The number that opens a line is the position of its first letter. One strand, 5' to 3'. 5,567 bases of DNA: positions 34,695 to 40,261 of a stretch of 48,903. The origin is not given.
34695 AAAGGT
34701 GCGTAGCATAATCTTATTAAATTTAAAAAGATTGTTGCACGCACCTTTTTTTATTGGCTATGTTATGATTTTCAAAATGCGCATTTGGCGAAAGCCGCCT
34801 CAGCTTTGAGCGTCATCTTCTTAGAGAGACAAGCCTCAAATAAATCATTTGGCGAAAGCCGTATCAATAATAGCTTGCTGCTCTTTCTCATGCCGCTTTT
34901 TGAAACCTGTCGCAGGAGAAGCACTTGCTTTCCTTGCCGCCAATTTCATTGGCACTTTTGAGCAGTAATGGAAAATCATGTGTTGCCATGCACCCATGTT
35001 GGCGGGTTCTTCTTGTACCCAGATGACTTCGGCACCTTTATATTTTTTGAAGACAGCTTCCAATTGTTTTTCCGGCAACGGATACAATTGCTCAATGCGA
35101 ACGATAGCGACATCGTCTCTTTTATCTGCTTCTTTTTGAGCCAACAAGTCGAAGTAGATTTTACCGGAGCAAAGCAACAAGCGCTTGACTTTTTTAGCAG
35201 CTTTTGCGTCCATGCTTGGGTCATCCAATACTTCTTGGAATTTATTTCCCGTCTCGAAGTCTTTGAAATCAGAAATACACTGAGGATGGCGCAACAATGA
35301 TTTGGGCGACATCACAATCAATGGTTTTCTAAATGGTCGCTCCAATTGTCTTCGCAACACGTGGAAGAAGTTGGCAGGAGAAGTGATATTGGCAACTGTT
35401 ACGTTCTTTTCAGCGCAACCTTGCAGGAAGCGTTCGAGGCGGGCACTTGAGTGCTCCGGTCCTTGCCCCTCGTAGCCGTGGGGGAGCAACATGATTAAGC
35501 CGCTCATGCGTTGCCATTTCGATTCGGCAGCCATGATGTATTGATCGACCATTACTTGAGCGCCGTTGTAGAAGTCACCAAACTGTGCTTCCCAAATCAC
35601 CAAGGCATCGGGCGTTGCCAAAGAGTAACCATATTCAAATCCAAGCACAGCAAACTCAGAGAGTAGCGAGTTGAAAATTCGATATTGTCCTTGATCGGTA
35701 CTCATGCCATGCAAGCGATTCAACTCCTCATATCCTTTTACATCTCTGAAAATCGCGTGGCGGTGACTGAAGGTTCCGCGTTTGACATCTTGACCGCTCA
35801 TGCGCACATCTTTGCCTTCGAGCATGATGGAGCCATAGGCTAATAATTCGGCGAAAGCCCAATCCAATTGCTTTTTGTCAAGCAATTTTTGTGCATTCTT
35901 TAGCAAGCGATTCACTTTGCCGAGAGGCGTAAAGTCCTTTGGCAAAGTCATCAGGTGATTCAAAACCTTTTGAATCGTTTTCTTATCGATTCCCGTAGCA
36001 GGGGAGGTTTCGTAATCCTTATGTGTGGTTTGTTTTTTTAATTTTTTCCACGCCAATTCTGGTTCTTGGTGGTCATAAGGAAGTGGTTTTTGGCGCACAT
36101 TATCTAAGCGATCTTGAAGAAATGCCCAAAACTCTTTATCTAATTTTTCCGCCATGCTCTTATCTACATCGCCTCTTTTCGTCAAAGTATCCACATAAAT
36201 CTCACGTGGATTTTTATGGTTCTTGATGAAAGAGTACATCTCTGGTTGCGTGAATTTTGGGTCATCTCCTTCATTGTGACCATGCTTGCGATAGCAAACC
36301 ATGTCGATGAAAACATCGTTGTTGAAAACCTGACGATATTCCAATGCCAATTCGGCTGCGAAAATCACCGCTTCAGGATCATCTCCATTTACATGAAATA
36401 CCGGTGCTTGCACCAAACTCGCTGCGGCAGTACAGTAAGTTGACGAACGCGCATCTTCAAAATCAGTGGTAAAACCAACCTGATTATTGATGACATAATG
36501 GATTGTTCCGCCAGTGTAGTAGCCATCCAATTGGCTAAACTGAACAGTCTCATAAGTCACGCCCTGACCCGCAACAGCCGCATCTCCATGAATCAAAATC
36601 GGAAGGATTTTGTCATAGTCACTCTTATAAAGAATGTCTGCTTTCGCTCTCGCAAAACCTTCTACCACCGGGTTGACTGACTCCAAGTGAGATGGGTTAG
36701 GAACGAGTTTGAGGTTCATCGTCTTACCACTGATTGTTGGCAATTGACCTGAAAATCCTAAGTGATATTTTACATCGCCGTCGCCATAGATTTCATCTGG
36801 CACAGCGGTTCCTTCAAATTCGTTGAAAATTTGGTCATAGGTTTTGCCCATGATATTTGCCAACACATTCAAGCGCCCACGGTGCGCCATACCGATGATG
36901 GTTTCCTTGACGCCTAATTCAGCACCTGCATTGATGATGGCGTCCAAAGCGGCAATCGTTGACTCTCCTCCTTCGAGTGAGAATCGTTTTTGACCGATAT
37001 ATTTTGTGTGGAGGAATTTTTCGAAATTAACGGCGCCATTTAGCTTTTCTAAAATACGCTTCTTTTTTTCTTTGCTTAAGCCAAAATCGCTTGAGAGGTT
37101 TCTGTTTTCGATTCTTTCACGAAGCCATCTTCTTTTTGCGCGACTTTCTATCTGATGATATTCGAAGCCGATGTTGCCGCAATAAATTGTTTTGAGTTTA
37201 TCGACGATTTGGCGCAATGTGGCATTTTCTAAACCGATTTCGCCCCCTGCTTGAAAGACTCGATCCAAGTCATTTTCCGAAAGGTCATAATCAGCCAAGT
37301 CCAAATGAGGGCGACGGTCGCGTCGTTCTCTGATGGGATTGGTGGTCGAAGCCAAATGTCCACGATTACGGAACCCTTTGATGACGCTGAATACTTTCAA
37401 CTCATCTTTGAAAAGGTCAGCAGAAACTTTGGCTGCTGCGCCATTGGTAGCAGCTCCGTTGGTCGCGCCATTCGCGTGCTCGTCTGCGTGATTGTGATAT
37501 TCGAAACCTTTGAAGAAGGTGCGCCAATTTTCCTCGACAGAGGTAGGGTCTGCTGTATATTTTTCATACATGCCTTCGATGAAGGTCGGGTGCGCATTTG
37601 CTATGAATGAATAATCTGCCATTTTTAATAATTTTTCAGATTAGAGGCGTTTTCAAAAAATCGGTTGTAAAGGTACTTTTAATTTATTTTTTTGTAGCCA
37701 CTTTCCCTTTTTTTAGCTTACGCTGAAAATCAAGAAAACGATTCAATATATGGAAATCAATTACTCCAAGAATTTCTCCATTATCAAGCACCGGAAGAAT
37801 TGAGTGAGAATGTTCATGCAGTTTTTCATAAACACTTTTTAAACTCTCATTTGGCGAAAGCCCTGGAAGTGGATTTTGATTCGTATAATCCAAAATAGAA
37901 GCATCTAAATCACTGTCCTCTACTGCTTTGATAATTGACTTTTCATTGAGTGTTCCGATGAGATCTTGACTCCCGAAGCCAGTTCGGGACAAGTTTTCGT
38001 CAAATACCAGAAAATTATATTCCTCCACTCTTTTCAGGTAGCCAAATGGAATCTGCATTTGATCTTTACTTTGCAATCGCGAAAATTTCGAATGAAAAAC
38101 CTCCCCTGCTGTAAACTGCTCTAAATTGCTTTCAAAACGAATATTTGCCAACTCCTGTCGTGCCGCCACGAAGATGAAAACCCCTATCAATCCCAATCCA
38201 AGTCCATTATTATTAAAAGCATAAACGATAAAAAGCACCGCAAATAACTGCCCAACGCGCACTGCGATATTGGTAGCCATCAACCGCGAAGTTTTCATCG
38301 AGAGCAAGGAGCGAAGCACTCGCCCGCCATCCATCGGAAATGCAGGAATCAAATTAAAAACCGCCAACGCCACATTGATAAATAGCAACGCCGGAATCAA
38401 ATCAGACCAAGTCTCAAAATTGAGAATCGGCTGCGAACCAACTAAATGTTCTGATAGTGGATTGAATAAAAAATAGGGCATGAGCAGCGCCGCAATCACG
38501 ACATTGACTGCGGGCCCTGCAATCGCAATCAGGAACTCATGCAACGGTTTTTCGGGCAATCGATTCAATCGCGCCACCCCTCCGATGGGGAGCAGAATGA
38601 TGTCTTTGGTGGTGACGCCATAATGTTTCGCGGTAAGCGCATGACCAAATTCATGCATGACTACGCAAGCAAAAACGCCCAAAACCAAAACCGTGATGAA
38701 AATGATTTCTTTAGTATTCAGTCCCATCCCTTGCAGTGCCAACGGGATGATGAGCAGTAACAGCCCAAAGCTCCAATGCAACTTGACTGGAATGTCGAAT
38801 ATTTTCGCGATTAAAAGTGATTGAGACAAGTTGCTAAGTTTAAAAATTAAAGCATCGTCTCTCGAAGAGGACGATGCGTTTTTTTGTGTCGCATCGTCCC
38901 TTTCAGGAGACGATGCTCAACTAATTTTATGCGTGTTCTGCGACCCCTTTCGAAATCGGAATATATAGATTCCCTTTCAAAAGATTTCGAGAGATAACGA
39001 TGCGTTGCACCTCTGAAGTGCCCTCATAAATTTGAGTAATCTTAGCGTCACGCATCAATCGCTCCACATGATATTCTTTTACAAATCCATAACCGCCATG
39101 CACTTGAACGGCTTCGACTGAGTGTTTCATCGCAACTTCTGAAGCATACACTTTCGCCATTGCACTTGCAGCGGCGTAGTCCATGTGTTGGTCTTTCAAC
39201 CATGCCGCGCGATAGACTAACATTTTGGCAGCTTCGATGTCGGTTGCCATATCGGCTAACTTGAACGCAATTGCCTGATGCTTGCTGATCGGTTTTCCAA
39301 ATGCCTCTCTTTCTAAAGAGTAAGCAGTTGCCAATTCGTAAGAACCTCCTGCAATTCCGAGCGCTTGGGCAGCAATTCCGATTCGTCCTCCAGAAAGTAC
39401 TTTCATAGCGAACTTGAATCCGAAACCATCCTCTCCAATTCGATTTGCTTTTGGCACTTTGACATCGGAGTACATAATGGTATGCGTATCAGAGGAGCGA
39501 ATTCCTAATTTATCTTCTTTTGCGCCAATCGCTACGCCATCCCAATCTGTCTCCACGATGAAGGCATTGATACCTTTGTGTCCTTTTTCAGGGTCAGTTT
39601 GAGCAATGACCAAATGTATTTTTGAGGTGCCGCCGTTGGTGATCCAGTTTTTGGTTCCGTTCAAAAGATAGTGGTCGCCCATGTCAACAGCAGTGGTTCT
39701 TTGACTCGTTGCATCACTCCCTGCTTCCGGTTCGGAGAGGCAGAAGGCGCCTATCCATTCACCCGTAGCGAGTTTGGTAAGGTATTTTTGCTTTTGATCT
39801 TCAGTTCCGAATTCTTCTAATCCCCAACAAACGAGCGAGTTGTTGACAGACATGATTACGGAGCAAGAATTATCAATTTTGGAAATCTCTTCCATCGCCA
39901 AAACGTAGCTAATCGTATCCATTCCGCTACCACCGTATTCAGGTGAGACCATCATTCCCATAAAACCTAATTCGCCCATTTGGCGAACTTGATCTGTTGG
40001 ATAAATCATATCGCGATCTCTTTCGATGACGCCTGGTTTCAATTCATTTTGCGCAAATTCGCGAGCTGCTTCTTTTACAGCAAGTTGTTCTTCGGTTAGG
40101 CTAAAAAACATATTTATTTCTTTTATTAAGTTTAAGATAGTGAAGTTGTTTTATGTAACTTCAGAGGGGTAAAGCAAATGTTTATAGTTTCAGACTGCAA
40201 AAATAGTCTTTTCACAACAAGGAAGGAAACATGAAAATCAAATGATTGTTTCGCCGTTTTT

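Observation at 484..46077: Window-wide family of C(GNRA)G-capped mini-hairpin repeats, consensus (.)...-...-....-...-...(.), saturating the intergenic spacers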

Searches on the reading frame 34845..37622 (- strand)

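Call 28: search_protein_families(library=pfam, proteins=[window:34845-37622:-], max_evalue=0.001)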
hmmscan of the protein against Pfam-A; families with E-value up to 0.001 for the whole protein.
window:34845-37622:- (925 aa): 4 families
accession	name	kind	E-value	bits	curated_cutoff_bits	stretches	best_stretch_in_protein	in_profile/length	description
PF00676.26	E1_dh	-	2.3e-51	175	22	1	197-514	6-296/300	Dehydrogenase E1 component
PF16870.10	OxoGdeHyase_C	-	4.8e-47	159.9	27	1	784-923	2-151/151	2-oxoglutarate dehydrogenase C-terminal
PF02779.29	Transket_pyr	-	2.9e-46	157.7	27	1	585-778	2-173/174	Transketolase, pyrimidine binding domain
PF16078.10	2-oxogl_dehyd_N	-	1.6e-12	47.2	27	1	5-41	2-38/41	2-oxoglutarate dehydrogenase N-terminus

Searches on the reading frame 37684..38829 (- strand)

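Call 28: search_protein_families(library=pfam, proteins=[window:37684-38829:-], max_evalue=0.001)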
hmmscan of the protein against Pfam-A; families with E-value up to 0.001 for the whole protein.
window:37684-38829:- (381 aa): 3 families
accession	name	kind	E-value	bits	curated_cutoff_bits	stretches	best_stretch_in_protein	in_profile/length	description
PF02163.28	Peptidase_M50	-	1.2e-23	84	27.2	1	48-199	2-220/221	Peptidase family M50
PF00571.33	CBS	-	2.5e-05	25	24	1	320-358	8-47/57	CBS domain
PF13398.12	Peptidase_M50B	-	0.00014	22.1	26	1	54-117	23-86/201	Peptidase M50B-like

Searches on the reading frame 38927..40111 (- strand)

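Call 29: search_protein_families(library=pfam, proteins=[window:38927-40111:-], max_evalue=0.001)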
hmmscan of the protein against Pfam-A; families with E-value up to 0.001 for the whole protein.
window:38927-40111:- (394 aa): 5 families
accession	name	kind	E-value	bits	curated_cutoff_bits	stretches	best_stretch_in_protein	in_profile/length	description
PF00441.29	Acyl-CoA_dh_1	-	2.8e-49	167.5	22.4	1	231-378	3-150/150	Acyl-CoA dehydrogenase, C-terminal domain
PF02771.21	Acyl-CoA_dh_N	-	1.4e-38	132.2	22.9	1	6-118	1-113/113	Acyl-CoA dehydrogenase, N-terminal domain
PF02770.24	Acyl-CoA_dh_M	-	4.9e-24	84.8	33.3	1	122-217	1-97/97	Acyl-CoA dehydrogenase, middle domain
PF08028.16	Acyl-CoA_dh_2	-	8.7e-22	78.3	22.7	1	244-366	1-133/134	Acyl-CoA dehydrogenase, C-terminal domain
PF22924.1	ACOX_C_alpha1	-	3.8e-05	24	27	1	275-377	62-168/169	Acyl-CoA oxidase, C-alpha1 domain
